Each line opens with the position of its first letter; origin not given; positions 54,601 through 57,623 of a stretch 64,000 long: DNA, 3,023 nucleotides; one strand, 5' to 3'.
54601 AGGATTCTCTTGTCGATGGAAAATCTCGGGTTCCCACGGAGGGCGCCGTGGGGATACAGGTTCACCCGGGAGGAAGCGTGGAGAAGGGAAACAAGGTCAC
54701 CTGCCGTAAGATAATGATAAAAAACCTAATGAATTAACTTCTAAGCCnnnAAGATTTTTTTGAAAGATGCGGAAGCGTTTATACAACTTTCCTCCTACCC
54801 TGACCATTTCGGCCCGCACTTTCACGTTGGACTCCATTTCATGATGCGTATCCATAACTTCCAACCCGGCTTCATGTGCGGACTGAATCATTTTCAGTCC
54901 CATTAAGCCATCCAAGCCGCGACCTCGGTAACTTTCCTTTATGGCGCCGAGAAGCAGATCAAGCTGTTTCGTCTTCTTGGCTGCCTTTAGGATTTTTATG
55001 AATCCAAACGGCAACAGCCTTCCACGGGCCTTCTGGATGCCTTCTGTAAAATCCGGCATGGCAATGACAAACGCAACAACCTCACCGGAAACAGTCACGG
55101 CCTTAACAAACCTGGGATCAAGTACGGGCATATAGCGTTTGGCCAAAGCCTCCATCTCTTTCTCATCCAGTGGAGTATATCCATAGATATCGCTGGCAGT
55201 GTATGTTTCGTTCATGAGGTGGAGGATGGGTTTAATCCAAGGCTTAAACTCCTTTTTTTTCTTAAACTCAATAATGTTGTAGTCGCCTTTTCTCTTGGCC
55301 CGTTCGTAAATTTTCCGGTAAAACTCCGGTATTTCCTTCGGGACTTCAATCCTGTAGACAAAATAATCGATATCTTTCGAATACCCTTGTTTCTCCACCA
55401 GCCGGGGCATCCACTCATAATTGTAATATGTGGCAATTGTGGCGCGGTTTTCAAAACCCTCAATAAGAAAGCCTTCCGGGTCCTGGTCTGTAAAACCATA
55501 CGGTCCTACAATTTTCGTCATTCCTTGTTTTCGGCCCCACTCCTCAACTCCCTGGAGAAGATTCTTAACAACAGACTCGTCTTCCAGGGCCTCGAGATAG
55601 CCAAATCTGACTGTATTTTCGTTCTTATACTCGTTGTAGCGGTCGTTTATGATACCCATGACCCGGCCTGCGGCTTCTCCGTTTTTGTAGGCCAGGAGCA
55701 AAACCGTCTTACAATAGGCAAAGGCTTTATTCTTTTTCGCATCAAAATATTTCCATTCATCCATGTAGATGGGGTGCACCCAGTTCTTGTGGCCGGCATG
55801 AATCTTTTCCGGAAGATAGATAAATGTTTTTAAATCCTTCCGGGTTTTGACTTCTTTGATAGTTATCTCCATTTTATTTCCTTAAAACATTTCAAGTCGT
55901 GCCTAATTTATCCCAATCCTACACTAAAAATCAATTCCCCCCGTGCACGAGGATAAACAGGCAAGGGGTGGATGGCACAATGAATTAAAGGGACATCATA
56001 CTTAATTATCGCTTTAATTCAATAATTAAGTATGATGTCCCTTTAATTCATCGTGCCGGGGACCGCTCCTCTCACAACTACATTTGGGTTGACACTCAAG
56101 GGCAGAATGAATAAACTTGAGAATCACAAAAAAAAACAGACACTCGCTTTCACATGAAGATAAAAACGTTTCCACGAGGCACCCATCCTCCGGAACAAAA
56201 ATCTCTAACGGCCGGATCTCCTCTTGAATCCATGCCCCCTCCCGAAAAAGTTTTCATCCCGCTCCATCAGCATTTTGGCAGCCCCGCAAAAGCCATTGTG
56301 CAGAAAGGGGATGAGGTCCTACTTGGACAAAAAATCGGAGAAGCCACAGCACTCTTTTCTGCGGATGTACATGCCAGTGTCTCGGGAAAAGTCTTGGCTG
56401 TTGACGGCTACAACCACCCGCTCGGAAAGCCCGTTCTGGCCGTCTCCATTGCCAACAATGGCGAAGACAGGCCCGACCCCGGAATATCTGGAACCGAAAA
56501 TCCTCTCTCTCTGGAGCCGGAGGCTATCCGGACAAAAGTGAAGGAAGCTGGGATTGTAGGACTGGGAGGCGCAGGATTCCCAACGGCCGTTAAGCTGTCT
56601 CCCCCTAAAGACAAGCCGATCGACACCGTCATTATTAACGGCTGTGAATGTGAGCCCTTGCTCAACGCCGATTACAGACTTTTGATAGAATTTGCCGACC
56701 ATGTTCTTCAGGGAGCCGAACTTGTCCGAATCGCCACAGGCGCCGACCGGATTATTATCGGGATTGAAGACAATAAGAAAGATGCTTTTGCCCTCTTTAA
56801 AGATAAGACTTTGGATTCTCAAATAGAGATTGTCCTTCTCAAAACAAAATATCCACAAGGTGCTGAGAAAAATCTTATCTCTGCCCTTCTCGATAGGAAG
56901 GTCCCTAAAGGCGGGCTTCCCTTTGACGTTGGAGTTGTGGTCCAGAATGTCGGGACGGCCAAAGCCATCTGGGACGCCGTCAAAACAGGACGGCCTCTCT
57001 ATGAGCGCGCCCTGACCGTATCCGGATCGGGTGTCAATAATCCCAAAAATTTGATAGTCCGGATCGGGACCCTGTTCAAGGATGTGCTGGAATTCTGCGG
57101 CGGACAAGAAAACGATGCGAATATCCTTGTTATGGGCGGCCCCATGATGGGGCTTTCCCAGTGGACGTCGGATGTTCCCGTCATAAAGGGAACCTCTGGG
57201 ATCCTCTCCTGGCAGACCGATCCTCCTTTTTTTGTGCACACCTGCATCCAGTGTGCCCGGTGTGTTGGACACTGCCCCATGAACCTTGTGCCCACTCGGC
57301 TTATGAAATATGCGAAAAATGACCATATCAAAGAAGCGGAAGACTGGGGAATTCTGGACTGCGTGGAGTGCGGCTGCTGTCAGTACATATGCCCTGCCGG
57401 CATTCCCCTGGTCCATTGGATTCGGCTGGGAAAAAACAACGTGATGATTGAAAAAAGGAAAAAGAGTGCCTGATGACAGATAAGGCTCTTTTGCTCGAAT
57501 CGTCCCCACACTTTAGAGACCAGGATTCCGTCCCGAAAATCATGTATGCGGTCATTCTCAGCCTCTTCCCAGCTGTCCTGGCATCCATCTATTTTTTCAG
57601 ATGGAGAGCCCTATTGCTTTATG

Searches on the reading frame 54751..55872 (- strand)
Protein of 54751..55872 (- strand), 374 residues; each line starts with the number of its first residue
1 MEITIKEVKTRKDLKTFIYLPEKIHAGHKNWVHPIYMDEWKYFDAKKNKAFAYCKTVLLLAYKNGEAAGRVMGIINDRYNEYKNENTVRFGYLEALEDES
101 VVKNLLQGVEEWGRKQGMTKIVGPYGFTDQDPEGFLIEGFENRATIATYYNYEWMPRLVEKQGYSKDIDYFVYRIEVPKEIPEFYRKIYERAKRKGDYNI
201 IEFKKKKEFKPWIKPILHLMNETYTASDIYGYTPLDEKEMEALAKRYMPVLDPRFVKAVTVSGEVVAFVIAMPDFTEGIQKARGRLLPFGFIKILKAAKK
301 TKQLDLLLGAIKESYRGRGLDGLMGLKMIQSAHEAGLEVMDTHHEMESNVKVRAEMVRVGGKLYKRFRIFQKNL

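Call 46: find_homologous_proteins(query=window:54751-55872:-, max_evalue=1e-60)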
Query window:54751-55872:- (374 aa): 3838 proteins with E <= 1e-60 among 8000 candidates; the best 120 are listed.
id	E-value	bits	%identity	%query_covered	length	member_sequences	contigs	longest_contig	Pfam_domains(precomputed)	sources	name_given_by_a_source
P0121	9.0e-242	820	96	100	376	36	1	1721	-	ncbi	-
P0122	1.4e-232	790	91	100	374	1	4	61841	-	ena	-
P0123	8.5e-232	787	91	100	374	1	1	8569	-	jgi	jgi:hypothetical protein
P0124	4.3e-231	785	92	100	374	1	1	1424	PF00583.32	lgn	-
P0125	1.7e-230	783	90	100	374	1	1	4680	-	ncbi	-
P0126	2.7e-230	782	91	100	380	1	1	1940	-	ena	-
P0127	7.9e-230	781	90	100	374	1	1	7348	-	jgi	-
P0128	1.4e-227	773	90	100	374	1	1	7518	PF00583.32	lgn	-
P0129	1.2e-223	760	87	100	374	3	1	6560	-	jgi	jgi:hypothetical protein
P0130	1.3e-220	750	87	100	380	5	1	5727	-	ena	-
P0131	6.2e-216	735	85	100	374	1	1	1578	-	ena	-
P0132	8.1e-216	735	85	100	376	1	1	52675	-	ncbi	ncbi:hypothetical protein ACFLRW_02050 [Acidobacteriota bacterium]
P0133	2.3e-213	727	83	100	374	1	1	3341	-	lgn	-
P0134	4.1e-213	726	82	100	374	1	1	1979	-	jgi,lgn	jgi:hypothetical protein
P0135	7.8e-213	725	81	100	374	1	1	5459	-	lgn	-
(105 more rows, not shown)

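Call 47: find_encoding_contigs(protein=P0121, flank=1500, max_places=3)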
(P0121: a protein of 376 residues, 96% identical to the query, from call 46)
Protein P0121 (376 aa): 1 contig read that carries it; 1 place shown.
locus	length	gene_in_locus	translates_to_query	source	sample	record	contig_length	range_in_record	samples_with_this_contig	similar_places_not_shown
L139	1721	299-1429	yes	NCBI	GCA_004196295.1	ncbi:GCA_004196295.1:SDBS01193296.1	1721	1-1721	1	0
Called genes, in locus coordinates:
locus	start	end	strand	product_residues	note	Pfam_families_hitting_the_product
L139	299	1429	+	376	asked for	-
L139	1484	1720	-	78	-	?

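Call 48: find_encoding_contigs(protein=P0122, flank=1500, max_places=2)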
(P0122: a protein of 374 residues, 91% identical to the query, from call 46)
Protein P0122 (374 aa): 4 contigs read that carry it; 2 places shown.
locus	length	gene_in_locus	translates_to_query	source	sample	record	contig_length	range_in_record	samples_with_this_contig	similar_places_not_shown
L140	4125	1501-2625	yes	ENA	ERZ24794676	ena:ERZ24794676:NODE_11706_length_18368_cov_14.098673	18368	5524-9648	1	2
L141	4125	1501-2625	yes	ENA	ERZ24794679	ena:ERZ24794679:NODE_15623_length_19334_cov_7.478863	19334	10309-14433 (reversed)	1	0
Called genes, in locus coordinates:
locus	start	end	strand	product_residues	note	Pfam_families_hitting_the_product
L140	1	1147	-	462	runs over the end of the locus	PF13375:RnfC_N, PF01512:Complex1_51K, PF10531:SLBB, PF12838:Fer4_7 (weak), PF13183:Fer4_8 (weak), PF13237:Fer4_10 (weak)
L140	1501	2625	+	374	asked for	-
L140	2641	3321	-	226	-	PF06439:3keto-disac_hyd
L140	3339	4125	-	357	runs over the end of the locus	-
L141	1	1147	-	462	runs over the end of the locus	PF13375:RnfC_N, PF01512:Complex1_51K, PF10531:SLBB, PF12838:Fer4_7 (weak), PF13183:Fer4_8 (weak), PF13237:Fer4_10 (weak)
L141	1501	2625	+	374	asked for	-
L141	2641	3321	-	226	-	PF06439:3keto-disac_hyd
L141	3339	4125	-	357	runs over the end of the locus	-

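Call 49: find_encoding_contigs(protein=P0123, flank=1500, max_places=2)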
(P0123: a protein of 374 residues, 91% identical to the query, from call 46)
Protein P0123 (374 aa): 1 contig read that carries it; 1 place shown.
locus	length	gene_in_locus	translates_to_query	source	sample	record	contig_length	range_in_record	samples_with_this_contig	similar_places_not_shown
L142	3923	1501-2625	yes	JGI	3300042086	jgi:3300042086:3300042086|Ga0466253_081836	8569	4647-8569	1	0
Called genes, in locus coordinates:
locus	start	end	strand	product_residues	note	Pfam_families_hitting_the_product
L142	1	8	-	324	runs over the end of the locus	PF03116:NQR2_RnfD_RnfE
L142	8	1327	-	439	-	PF13375:RnfC_N, PF01512:Complex1_51K, PF10531:SLBB, PF13237:Fer4_10 (weak), PF12838:Fer4_7 (weak), PF13183:Fer4_8 (weak), PF13187:Fer4_9 (weak), PF13534:Fer4_17 (weak)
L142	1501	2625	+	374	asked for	-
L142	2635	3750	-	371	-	PF06439:3keto-disac_hyd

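Call 50: find_encoding_contigs(protein=P0132, flank=1500, max_places=2)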
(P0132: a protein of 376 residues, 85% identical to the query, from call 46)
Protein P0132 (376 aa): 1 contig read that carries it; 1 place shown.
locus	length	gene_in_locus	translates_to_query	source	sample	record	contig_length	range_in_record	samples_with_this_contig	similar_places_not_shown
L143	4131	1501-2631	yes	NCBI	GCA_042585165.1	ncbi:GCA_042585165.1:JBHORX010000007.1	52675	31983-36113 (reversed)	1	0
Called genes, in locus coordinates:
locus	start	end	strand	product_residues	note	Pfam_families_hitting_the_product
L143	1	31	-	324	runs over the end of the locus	PF03116:NQR2_RnfD_RnfE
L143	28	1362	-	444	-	PF13375:RnfC_N, PF01512:Complex1_51K, PF10531:SLBB, PF13183:Fer4_8 (weak), PF13187:Fer4_9 (weak), PF13237:Fer4_10 (weak), PF12838:Fer4_7 (weak), PF13534:Fer4_17 (weak)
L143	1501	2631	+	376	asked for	-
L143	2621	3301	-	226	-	PF06439:3keto-disac_hyd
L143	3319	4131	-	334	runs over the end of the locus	PF12801:Fer4_5 (weak)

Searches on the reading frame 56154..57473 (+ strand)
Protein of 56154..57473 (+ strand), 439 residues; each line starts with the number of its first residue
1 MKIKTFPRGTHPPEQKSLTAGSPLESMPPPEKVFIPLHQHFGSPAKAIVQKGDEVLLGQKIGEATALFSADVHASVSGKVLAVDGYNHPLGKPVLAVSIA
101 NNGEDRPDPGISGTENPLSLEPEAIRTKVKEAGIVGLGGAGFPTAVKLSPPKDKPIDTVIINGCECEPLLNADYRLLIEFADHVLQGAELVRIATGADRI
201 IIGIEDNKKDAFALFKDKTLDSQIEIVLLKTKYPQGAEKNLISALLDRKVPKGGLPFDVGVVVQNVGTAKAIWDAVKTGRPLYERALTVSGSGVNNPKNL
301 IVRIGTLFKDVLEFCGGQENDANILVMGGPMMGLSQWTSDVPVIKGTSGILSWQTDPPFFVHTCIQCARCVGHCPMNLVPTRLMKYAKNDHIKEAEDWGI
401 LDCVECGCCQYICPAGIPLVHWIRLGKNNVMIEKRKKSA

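Call 13: find_encoding_contigs(protein=window:56154-57473:+, flank=3000, max_places=6)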
Protein window:56154-57473:+ (439 aa): no gene with exactly this product is on record in the collection.
